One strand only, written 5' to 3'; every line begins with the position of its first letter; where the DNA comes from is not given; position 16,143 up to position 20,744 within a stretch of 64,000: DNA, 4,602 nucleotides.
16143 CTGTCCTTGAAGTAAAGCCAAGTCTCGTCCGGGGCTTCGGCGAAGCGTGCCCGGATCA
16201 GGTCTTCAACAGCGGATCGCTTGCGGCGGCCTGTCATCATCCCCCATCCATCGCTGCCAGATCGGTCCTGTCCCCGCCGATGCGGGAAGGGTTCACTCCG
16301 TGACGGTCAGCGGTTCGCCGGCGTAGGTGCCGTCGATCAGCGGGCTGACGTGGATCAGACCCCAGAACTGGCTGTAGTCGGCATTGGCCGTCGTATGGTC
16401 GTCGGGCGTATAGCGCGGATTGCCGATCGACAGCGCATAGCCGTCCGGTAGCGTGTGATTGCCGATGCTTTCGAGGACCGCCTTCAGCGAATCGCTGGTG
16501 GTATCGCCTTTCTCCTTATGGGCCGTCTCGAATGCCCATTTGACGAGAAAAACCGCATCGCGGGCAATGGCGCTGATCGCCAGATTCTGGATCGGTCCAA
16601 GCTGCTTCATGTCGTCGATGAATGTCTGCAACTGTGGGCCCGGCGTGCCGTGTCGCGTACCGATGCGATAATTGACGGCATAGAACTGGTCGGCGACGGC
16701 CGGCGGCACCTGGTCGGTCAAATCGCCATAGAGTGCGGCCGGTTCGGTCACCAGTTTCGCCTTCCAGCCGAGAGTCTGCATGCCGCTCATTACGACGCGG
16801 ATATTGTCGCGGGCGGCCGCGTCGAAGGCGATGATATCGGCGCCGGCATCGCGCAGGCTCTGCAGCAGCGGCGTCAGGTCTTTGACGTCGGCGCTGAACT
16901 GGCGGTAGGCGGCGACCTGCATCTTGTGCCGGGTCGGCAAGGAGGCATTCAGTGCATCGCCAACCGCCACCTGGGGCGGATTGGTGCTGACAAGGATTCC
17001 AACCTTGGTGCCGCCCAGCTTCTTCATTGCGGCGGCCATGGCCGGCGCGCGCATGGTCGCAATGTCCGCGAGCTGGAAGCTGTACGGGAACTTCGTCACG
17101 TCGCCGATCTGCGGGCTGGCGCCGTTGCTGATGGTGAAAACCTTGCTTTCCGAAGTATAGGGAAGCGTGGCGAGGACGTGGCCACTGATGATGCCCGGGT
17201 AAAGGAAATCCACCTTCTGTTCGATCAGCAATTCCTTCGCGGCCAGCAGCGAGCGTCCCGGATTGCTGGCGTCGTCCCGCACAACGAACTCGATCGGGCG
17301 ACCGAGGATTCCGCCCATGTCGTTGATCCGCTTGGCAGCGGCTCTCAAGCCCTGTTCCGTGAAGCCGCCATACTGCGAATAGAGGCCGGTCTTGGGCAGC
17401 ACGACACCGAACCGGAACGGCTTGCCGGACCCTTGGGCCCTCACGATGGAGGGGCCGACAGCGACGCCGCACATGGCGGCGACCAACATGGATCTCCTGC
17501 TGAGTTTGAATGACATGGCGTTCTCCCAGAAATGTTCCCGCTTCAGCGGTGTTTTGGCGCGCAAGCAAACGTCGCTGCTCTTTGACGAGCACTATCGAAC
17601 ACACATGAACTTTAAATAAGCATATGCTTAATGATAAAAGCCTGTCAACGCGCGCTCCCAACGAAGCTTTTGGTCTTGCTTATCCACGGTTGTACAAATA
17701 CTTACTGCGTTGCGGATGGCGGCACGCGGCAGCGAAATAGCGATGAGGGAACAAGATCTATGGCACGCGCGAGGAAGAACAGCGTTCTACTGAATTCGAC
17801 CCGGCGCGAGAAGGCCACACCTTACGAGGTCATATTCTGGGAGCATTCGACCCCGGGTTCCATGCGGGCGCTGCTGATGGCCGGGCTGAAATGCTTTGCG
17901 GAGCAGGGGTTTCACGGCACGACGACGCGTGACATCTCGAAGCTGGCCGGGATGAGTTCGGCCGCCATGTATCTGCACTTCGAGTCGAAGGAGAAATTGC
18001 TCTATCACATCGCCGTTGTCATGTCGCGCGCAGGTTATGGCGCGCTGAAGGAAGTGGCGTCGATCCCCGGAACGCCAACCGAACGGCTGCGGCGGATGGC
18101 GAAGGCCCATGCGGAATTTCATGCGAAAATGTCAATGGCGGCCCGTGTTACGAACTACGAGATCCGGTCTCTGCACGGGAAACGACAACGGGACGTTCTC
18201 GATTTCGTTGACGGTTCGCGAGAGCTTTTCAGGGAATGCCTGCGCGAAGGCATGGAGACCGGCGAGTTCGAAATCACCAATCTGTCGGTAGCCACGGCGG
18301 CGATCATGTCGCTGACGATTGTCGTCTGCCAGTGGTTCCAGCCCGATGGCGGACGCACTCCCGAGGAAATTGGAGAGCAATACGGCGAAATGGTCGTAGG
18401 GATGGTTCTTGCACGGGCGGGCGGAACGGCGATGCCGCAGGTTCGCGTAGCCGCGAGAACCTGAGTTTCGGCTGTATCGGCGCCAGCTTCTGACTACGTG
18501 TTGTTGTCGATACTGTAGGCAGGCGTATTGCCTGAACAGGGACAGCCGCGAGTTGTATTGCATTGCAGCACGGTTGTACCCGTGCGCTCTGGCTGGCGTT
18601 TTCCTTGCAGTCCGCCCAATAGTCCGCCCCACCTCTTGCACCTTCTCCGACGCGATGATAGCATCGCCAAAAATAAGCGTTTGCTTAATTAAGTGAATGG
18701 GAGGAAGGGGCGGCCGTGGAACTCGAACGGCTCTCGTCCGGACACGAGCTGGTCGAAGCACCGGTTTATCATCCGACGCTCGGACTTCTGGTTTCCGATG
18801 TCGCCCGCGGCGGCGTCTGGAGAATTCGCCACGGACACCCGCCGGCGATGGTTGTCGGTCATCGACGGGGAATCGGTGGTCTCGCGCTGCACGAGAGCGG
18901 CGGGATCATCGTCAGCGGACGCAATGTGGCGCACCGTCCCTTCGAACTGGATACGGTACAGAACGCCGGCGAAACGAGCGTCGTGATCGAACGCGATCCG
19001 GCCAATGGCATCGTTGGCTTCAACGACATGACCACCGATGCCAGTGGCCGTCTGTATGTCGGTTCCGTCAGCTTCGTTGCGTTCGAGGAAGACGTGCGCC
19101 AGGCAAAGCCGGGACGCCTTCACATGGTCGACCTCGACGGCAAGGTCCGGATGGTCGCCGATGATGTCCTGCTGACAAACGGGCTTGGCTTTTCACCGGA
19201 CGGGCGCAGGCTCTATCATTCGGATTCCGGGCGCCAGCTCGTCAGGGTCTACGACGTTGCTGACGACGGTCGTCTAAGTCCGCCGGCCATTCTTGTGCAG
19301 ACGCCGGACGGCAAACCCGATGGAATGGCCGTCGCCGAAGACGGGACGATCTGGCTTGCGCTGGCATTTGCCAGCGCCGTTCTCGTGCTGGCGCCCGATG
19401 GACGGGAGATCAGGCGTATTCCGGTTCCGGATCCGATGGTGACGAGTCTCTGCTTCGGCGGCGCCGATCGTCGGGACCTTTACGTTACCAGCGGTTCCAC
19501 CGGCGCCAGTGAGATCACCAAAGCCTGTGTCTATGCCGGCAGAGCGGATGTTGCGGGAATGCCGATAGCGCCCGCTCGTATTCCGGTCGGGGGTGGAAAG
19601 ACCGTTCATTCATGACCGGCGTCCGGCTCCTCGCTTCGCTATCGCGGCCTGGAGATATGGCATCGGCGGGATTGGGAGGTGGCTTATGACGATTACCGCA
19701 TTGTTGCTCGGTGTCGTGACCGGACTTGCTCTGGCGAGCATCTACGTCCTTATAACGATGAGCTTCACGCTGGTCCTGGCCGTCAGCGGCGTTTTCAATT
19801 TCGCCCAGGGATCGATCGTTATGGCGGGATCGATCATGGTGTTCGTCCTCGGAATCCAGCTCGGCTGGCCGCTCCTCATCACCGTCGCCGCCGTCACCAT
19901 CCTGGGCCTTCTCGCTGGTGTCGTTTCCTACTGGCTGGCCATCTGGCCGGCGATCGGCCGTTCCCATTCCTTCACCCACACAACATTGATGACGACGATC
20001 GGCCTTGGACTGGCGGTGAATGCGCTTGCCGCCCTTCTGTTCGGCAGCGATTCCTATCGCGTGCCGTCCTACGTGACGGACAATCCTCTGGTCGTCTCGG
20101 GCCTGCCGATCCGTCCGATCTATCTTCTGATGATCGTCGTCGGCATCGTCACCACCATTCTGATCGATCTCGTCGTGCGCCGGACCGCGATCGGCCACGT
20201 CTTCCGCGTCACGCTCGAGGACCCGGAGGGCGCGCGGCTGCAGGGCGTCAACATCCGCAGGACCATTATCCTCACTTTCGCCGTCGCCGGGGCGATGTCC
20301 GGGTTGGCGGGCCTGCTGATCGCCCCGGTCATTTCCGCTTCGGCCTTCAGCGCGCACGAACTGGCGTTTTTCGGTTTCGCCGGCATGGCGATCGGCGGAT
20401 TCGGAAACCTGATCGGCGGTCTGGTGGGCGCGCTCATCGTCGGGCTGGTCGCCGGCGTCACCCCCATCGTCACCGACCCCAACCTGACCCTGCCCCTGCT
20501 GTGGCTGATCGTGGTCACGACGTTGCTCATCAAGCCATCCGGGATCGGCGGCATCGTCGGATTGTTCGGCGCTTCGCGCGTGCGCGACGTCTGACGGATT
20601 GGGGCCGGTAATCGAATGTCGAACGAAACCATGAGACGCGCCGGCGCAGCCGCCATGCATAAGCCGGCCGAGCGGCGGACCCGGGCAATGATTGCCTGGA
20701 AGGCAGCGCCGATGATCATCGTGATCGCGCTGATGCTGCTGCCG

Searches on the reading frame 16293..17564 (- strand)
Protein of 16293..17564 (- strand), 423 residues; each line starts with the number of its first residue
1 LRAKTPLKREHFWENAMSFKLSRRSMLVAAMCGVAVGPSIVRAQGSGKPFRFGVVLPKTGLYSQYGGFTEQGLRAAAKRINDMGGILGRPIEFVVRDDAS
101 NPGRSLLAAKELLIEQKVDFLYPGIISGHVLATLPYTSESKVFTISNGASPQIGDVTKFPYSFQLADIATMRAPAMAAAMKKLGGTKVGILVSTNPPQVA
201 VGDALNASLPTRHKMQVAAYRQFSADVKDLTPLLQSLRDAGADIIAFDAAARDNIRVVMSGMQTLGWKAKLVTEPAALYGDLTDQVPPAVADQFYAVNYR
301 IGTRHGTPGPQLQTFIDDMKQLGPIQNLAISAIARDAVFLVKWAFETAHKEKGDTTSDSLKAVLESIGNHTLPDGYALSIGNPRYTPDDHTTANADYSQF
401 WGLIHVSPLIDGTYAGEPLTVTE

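Call 65: search_protein_families(library=pfam, proteins=[window:16293-17564:-], max_evalue=0.00001)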
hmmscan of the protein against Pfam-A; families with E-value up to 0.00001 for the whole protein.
window:16293-17564:- (423 aa): 3 families
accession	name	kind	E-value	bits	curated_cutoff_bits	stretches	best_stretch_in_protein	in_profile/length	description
PF13458.12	Peripla_BP_6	-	9.5e-42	144.3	31.7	1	50-392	2-329/343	Periplasmic binding protein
PF01094.35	ANF_receptor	-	5.8e-16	58.9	25.4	1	72-356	5-301/353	Receptor family ligand binding region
PF13433.12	Peripla_BP_5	-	4e-07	29.9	27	1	51-125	2-76/363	Periplasmic binding protein domain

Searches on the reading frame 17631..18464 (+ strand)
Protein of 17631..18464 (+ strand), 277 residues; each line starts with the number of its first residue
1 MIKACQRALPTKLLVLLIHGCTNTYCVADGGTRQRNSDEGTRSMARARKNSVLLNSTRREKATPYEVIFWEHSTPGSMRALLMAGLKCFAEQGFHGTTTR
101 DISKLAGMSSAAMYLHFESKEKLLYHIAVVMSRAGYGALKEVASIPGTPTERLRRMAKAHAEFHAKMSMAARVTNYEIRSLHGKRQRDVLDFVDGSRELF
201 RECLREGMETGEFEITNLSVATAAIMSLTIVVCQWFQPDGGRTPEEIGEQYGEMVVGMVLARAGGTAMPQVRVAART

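Call 65: search_protein_families(library=pfam, proteins=[window:17631-18464:+], max_evalue=0.00001)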
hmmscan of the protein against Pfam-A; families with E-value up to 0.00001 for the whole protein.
window:17631-18464:+ (277 aa): 2 families
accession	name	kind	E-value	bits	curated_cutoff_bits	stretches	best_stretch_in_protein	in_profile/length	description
PF17932.6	TetR_C_24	-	7.5e-28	97.5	26.4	1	147-259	2-114/114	Tetracyclin repressor-like, C-terminal domain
PF00440.29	TetR_N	-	3.3e-15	56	24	1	81-124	1-44/47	Bacterial regulatory proteins, tetR family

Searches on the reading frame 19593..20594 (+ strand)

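Call 65: search_protein_families(library=pfam, proteins=[window:19593-20594:+], max_evalue=0.00001)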
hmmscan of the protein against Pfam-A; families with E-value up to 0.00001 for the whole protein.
window:19593-20594:+ (333 aa): 1 family
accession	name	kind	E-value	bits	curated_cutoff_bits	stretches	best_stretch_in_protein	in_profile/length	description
PF02653.21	BPD_transp_2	-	4.9e-32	111.6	26.8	1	41-308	2-261/269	Branched-chain amino acid transport system / permease component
